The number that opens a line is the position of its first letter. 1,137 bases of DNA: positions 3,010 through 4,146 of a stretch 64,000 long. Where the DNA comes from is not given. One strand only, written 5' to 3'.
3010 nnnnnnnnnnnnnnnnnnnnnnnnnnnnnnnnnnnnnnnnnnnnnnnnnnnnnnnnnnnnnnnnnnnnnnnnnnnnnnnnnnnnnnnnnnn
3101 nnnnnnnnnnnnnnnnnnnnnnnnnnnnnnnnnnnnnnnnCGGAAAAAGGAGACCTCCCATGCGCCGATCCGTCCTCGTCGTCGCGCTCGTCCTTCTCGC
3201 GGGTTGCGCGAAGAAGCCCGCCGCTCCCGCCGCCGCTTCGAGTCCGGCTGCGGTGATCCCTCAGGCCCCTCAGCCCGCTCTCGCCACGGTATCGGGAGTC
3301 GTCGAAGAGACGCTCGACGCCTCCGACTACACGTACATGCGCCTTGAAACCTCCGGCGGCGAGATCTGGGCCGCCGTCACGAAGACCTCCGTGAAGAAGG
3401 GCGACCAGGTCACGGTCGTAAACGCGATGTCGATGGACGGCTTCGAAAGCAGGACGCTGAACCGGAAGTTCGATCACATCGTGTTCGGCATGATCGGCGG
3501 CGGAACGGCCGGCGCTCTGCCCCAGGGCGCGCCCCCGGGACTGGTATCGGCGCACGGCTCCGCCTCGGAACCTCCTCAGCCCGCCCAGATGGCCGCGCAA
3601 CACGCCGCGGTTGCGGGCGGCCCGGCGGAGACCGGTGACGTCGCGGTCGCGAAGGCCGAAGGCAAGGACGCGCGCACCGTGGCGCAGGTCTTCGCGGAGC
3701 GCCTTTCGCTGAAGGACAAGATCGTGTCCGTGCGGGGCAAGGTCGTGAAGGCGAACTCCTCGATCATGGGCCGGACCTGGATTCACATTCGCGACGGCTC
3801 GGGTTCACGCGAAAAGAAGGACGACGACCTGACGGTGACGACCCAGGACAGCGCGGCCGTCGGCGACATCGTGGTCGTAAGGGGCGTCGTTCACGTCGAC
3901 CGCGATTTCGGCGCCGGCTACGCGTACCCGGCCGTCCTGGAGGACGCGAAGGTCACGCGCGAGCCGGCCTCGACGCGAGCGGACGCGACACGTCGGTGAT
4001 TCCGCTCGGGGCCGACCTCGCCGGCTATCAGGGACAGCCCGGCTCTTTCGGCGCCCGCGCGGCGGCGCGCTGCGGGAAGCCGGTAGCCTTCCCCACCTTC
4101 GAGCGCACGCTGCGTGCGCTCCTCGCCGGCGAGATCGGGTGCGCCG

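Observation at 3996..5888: Single-polypeptide fusion of prephenate dehydratase, DAHP synthase and chorismate mutase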

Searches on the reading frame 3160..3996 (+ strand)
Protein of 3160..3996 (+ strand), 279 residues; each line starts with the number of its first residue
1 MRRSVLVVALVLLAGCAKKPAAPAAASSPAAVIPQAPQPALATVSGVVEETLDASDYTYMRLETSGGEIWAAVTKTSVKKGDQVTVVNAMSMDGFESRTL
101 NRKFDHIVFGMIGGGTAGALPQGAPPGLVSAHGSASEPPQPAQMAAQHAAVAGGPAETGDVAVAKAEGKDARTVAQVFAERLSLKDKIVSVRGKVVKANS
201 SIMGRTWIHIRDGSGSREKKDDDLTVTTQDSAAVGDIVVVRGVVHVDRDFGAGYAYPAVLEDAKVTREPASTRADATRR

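Call 55: search_protein_families(library=pfam, proteins=[window:3160-3996:+], max_evalue=0.00001)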
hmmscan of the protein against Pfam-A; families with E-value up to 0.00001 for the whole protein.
window:3160-3996:+ (279 aa): 0 families
